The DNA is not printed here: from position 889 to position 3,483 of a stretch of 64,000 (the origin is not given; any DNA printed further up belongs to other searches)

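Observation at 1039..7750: Hdr/Mvh-type electron-transfer module joined to an HcnABC/OoxAB/archaeal-PDH-type amino-acid dehydrogenase: candidate electron-bifurcating (confurcating) proline oxidation system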

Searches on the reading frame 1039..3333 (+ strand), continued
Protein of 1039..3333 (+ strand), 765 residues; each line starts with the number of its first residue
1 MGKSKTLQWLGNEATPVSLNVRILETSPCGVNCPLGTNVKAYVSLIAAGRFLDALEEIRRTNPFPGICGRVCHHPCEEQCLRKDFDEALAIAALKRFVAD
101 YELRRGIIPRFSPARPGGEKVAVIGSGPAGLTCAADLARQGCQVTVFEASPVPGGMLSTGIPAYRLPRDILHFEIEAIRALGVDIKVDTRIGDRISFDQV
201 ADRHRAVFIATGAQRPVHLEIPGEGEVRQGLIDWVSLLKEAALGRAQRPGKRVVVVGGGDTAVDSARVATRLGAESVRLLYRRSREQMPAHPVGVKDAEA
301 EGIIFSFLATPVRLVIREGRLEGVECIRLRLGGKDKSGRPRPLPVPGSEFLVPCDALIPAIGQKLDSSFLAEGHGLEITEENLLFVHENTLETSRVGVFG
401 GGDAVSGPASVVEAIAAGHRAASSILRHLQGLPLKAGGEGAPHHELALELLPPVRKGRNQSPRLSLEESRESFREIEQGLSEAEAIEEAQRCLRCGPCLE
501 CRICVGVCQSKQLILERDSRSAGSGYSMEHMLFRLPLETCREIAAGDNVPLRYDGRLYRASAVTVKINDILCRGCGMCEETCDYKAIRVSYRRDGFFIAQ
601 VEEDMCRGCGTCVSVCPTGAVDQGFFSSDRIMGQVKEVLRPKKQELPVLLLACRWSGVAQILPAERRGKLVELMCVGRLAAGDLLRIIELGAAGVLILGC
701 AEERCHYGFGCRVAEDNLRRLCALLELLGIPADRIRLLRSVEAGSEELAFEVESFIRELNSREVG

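Call 36: search_solved_structures(query=window:1039-3333:+, max_evalue=1e-60, show_alignments=5)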
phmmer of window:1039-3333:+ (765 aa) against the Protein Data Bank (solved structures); distinct sequences matched with E-value up to 1e-60: 8.
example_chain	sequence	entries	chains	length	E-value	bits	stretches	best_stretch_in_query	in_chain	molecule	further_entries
9bov_A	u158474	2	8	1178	2.9e-119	402.7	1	27-503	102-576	Molybdopterin oxidoreductase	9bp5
9n5u_A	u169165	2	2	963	1.7e-101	344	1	27-434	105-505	NfnA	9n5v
8oh5_C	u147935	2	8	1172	1.1e-95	324.8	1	27-520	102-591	Formate dehydrogenase-O, major subunit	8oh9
4ylf_B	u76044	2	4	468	2.9e-87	296.9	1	26-431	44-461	Dihydropyrimidine dehydrogenase subunit A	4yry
5jca_L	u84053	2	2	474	1.2e-85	291.6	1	25-429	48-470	NADH-dependent Ferredoxin:NADP Oxidoreductase (NfnI) subunit alpha | NADH-dependent Ferredoxin:NADP Oxidoreductase subunit alpha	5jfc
5vj7_A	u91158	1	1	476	4.2e-73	250.1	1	25-429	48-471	Oxidoreductase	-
6s6s_G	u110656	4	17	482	1.5e-63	218.5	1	29-427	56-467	Glutamate synthase [NADPH] small chain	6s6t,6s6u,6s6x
2vdc_G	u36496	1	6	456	5.3e-63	216.7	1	29-427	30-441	GLUTAMATE SYNTHASE [NADPH] SMALL CHAIN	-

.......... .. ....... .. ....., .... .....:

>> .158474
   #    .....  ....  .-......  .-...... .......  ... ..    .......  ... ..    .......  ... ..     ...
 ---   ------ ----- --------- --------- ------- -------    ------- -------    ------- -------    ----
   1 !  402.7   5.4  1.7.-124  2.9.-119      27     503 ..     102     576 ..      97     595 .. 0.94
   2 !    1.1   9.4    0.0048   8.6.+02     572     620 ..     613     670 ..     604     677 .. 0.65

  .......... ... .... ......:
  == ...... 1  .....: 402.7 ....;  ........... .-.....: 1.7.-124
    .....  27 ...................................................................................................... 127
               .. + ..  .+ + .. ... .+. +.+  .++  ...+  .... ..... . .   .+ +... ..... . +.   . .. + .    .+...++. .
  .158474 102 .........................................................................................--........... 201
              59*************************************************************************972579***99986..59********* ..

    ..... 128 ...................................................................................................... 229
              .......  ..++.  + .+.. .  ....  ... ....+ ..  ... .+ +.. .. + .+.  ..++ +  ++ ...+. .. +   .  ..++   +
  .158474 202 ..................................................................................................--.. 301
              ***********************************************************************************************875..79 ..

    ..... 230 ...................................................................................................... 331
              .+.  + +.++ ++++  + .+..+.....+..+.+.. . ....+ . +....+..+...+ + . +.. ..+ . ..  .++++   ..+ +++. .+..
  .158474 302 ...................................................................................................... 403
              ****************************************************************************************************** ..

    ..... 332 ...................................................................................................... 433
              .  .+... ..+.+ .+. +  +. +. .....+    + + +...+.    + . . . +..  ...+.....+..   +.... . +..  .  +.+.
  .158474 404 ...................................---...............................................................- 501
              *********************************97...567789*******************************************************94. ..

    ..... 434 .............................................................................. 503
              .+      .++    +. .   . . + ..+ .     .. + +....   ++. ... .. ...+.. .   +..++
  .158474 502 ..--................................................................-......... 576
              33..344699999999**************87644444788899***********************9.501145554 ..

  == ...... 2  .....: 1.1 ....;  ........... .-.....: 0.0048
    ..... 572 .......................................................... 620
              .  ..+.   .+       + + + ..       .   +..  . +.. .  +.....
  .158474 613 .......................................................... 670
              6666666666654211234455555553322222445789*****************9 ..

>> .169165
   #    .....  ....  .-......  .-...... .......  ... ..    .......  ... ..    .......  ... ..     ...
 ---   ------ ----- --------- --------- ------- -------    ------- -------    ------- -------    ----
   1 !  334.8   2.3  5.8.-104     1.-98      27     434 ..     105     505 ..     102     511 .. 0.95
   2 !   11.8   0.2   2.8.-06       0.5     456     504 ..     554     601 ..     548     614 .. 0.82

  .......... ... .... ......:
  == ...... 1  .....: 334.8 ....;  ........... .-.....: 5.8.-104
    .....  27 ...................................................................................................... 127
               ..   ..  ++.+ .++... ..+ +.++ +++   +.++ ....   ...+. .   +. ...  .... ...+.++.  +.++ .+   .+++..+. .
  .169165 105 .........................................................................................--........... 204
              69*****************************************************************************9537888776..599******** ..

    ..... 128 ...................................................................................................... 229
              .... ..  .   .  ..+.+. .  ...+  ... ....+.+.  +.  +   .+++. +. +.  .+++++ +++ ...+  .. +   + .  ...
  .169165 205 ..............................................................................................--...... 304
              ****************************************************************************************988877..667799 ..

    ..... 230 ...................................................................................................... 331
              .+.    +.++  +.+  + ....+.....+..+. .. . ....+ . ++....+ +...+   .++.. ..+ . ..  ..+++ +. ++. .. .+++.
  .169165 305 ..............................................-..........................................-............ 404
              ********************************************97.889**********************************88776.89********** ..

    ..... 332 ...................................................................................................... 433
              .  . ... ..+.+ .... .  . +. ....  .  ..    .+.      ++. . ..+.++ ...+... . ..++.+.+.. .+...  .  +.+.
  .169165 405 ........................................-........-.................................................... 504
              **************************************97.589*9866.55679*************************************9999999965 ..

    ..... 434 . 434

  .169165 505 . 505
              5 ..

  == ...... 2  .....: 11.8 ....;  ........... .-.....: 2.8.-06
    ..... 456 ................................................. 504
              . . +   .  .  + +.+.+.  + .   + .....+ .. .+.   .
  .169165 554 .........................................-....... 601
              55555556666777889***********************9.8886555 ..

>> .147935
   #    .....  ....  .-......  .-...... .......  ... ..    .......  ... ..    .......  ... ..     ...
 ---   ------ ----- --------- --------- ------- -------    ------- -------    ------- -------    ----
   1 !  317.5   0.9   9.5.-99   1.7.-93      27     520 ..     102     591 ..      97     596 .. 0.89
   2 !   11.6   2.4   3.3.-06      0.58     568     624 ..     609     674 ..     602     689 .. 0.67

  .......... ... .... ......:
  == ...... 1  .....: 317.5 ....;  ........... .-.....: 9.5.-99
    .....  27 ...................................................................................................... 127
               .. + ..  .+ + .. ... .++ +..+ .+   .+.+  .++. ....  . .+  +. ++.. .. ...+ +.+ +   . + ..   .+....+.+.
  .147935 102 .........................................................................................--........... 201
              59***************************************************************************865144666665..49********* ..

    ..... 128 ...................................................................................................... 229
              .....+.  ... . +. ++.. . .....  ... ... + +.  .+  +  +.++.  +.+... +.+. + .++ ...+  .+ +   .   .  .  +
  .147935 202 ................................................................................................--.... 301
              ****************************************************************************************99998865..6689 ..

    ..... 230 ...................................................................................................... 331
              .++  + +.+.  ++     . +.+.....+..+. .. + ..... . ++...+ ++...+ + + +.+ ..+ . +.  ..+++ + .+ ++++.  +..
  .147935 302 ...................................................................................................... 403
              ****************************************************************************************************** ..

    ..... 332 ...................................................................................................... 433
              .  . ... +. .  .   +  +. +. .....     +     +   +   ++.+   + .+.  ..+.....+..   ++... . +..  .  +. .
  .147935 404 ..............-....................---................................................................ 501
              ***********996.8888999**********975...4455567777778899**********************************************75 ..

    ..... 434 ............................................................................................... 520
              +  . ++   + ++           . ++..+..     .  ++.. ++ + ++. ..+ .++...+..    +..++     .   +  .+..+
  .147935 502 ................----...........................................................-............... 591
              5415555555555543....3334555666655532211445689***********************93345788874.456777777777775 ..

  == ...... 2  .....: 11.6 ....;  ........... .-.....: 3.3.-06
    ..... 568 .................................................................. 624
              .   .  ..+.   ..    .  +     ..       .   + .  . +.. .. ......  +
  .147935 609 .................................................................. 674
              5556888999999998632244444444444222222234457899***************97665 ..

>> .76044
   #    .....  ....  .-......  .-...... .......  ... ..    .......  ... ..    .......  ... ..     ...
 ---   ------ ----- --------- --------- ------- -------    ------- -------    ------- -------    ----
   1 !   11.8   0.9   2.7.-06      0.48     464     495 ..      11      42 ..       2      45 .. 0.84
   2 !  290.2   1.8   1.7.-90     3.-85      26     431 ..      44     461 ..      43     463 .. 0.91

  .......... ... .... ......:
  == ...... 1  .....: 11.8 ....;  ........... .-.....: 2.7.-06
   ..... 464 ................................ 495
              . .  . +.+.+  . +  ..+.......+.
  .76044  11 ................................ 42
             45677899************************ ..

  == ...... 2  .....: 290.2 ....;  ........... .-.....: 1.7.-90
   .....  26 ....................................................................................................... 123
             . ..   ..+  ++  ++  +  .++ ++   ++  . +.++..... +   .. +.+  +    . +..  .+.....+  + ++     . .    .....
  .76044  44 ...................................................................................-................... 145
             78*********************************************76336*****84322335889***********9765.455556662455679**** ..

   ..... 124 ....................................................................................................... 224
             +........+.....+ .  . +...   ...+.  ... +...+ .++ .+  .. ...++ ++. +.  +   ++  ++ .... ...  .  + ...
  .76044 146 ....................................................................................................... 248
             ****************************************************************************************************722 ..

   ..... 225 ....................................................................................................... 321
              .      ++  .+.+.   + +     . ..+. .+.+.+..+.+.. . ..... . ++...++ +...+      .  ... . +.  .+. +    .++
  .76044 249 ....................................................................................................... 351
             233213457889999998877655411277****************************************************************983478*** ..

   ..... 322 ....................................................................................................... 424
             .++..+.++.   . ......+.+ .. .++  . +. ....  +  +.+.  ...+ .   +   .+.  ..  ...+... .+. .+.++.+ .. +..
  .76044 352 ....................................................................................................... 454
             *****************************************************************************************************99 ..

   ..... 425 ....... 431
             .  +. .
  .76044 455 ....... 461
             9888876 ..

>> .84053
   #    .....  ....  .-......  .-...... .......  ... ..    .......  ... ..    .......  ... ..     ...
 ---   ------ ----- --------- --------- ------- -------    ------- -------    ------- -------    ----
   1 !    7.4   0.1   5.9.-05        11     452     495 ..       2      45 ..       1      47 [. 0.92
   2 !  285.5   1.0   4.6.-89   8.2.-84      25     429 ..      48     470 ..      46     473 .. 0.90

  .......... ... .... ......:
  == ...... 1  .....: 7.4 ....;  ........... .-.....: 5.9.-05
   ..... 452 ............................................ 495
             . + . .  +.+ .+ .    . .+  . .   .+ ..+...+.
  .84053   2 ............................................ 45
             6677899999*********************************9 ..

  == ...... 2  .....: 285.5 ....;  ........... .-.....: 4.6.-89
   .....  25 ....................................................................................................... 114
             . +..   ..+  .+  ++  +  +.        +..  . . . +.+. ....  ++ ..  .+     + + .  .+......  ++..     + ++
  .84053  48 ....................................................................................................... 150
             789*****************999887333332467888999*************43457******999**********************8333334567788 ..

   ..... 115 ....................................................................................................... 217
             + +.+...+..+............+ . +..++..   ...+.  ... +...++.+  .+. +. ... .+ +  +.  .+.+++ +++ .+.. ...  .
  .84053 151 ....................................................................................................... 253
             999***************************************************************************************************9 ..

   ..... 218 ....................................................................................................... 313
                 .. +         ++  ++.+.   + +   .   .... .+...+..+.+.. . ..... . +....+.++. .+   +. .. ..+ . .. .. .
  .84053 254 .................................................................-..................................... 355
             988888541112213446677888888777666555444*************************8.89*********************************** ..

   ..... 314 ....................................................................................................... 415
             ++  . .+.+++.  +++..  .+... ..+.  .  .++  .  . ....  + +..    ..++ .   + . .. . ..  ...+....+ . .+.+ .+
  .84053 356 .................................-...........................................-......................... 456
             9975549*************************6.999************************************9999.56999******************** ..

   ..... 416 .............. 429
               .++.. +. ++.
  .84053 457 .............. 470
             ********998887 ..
